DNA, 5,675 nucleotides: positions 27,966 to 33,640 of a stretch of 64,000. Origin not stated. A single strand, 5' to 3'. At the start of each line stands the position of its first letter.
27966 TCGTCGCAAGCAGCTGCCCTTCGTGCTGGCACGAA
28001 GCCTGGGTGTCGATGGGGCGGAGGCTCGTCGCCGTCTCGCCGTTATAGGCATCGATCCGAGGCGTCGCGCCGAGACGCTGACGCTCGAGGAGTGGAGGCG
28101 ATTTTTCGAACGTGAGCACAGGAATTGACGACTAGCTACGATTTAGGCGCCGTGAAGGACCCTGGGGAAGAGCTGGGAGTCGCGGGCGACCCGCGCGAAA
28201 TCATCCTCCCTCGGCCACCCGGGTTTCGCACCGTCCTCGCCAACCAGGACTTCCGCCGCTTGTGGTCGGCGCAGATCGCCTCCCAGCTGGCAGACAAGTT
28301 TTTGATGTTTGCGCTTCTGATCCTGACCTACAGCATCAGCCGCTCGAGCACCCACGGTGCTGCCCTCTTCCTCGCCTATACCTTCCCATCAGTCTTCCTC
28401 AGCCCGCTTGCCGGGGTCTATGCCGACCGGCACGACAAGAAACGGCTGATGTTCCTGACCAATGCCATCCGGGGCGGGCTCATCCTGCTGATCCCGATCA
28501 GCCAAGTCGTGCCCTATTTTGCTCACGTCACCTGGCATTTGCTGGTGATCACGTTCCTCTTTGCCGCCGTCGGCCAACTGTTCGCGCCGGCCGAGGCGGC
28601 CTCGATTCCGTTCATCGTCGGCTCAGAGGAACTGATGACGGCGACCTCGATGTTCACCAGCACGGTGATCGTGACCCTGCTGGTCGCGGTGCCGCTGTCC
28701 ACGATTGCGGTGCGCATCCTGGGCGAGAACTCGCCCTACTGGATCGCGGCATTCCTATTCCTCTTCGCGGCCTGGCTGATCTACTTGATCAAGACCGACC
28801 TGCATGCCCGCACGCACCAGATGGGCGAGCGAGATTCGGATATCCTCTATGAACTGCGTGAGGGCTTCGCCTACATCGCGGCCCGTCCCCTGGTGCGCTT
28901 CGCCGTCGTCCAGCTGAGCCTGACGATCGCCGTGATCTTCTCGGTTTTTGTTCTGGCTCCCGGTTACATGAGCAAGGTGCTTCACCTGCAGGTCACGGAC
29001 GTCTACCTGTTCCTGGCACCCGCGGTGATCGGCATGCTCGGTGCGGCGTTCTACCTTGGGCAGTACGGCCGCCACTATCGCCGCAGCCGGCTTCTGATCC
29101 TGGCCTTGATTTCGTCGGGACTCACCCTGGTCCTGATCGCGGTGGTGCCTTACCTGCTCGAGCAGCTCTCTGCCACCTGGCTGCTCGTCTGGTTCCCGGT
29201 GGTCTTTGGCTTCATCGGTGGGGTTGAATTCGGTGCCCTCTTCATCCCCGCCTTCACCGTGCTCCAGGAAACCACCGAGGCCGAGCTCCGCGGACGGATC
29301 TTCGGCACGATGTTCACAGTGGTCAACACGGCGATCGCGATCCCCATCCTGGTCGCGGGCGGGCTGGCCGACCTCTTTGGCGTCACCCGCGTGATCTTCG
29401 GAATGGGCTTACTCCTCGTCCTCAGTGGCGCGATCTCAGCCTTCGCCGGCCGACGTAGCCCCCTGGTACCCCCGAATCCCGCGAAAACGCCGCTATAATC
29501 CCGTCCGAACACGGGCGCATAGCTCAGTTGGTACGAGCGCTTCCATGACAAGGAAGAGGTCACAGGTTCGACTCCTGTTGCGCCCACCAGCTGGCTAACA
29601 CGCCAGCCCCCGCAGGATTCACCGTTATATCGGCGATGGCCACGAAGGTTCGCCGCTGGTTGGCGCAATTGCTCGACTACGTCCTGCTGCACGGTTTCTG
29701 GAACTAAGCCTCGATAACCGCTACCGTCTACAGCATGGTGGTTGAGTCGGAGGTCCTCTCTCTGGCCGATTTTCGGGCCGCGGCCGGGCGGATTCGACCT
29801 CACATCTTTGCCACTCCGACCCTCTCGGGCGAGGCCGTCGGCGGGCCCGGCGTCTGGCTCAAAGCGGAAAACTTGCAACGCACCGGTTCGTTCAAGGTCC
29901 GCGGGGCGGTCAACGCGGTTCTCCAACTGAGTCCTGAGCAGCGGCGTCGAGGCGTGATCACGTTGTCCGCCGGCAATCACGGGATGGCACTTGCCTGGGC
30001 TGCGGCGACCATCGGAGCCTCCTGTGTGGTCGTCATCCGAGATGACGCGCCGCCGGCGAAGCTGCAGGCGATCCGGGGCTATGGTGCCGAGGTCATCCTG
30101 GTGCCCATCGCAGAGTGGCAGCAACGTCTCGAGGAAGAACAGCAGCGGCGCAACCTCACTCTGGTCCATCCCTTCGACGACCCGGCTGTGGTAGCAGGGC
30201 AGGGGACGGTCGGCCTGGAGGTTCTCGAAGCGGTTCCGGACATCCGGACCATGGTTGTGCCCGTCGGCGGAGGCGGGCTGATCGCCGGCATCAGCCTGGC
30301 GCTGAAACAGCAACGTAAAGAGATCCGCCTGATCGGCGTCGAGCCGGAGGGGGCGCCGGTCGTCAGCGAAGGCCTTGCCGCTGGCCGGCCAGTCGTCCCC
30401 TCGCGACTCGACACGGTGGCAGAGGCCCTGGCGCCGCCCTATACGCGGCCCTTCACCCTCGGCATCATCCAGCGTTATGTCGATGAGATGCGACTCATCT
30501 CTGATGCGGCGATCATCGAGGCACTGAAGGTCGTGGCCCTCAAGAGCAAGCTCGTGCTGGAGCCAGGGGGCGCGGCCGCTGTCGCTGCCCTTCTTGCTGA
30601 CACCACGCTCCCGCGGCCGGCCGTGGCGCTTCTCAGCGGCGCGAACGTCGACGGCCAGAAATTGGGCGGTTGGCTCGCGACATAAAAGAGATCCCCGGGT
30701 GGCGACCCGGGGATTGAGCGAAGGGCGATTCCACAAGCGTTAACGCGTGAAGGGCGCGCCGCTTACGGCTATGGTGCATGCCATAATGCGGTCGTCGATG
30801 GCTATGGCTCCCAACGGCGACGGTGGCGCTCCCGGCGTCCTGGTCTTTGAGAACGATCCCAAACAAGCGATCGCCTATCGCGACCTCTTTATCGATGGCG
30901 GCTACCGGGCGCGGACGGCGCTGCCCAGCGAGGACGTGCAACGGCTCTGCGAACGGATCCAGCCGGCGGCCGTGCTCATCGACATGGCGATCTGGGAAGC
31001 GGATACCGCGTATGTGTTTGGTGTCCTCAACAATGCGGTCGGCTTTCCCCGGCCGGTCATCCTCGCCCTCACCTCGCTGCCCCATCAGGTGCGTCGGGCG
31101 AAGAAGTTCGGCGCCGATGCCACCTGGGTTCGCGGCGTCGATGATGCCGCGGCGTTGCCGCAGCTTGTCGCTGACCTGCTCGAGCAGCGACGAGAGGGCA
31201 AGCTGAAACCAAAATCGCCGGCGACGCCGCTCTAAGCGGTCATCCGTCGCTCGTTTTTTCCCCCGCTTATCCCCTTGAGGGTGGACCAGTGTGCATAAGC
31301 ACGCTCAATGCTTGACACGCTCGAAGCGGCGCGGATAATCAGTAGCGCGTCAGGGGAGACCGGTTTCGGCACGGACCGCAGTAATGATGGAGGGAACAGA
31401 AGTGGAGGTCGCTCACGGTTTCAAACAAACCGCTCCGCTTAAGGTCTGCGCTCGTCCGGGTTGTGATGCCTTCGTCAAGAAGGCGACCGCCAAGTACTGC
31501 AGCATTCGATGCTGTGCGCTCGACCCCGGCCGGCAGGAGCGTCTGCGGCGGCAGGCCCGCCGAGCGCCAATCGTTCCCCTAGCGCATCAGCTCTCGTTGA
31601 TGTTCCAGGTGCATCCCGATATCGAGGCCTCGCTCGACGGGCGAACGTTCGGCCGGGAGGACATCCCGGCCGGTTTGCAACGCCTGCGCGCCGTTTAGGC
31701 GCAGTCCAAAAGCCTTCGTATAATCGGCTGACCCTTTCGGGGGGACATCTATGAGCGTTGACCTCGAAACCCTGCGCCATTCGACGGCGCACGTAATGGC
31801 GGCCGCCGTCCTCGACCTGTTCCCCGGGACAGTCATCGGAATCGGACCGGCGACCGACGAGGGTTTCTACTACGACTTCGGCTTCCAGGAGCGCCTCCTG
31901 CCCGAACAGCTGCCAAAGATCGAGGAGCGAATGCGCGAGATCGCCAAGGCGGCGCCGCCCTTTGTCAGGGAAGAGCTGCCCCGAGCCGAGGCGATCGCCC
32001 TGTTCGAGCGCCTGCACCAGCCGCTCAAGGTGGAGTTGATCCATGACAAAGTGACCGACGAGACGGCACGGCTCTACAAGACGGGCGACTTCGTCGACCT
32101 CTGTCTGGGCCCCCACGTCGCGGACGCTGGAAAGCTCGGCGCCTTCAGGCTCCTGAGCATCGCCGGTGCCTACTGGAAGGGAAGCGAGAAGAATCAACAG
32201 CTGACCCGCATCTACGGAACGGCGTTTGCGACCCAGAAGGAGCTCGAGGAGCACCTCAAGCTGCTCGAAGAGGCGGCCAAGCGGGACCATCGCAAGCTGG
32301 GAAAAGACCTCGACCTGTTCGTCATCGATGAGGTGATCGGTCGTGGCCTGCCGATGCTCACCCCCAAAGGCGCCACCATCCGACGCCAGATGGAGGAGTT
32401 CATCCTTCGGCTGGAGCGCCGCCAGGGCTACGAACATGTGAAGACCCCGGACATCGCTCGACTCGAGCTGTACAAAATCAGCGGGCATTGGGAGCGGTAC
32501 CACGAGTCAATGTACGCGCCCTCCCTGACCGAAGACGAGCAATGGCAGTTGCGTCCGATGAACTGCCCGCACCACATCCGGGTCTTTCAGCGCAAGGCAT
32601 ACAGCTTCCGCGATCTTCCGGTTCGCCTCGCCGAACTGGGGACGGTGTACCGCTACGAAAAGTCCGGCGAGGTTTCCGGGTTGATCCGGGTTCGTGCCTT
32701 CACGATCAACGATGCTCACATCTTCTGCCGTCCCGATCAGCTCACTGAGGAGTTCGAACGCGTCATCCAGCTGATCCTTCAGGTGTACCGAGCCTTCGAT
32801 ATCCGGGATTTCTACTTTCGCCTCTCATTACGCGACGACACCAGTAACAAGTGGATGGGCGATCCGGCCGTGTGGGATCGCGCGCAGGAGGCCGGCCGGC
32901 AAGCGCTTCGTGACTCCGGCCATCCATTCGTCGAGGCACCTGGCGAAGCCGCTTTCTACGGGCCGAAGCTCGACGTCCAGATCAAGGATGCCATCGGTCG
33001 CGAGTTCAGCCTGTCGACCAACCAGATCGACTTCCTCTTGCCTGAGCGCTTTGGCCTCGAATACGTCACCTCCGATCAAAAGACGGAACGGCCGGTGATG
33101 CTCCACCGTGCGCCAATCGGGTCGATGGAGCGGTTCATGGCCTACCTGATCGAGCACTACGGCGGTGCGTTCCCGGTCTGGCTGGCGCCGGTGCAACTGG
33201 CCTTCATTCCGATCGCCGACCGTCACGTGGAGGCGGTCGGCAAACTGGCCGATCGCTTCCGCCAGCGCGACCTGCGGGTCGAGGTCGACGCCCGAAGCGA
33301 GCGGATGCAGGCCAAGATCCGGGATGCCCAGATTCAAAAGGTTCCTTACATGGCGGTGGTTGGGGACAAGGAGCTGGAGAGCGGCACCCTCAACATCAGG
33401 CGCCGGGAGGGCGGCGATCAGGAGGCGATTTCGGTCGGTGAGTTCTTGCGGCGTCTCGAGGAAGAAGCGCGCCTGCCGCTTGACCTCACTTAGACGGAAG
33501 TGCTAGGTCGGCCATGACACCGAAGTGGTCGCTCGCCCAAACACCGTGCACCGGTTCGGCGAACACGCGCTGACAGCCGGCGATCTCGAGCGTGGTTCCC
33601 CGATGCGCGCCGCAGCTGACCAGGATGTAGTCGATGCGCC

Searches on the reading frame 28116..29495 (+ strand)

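Call 48: search_protein_families(library=ncbifam, proteins=[window:28116-29495:+], max_evalue=1e-30)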
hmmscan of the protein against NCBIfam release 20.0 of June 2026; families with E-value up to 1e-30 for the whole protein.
window:28116-29495:+ (460 aa): 1 family
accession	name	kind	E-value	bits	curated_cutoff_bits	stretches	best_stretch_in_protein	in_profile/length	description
TIGR00900.1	2A0121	subfamily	1.4e-47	162.8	319.6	1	46-422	1-364/364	H+ Antiporter protein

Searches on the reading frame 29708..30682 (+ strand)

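Call 48: search_protein_families(library=ncbifam, proteins=[window:29708-30682:+], max_evalue=1e-30)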
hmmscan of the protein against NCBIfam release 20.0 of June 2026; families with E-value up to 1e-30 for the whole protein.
window:29708-30682:+ (325 aa): 17 families
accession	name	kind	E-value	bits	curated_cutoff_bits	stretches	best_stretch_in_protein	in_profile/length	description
TIGR01127.1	ilvA_1Cterm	equivalog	8.1e-79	265.3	378.75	1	45-318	13-290/380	threonine ammonia-lyase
NF005600.0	PRK07334.1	equivalog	3.7e-78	262.9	496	1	13-319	6-317/408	threonine ammonia-lyase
NF005680.0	PRK07476.1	equivalog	3.2e-75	253.1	413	1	16-317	4-314/326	hydroxyectoine utilization dehydratase EutB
NF005454.0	PRK07048.1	equivalog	7.9e-73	245.4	452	1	15-323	5-320/324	threo-3-hydroxy-L-aspartate ammonia-lyase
NF006094.0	PRK08246.1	subfamily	3.2e-71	240.3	331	1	18-319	6-309/310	serine/threonine dehydratase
NF045641.2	BHydaspDhtseBhcB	equivalog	9.3e-71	238.5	550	1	20-319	5-310/312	beta-hydroxyaspartate dehydratase BhcB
TIGR02991.1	ectoine_eutB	equivalog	1.7e-69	234.2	413.35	1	18-316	2-308/317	hydroxyectoine utilization dehydratase EutB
NF005292.0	PRK06815.1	equivalog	5.1e-68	229.5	371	1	22-318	8-312/320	threonine/serine dehydratase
NF006389.0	PRK08638.1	equivalog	3.6e-67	226.6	453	1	12-319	4-320/333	bifunctional threonine ammonia-lyase/L-serine ammonia-lyase TdcB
TIGR01124.1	ilvA_2Cterm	equivalog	1.2e-61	208.8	411.3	1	49-318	34-310/499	threonine ammonia-lyase, biosynthetic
NF006674.0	PRK09224.1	subfamily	6.8e-61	206.5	577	1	48-319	41-319/508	threonine ammonia-lyase IlvA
NF009130.0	PRK12483.1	subfamily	1.2e-58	199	801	1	46-318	51-330/521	threonine ammonia-lyase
NF006390.0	PRK08639.1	equivalog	6.8e-55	186.7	421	1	17-318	7-319/418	threonine ammonia-lyase IlvA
TIGR02079.1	THD1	equivalog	2.6e-53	181.3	440.55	1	45-318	29-311/410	threonine ammonia-lyase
NF005147.0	PRK06608.1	equivalog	2.8e-47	161.2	380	1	16-318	5-315/339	serine/threonine dehydratase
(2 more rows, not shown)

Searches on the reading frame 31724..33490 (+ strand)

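Call 48: search_protein_families(library=ncbifam, proteins=[window:31724-33490:+], max_evalue=1e-30)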
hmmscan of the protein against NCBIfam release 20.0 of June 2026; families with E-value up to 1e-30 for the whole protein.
window:31724-33490:+ (589 aa): 2 families
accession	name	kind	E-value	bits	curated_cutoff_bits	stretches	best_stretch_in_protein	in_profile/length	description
TIGR00418.1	thrS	equivalog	2.5e-206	687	383.65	1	18-581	1-564/565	threonine--tRNA ligase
NF003068.0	PRK03991.1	equivalog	1.3e-69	235.2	484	1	182-582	192-592/613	threonine--tRNA ligase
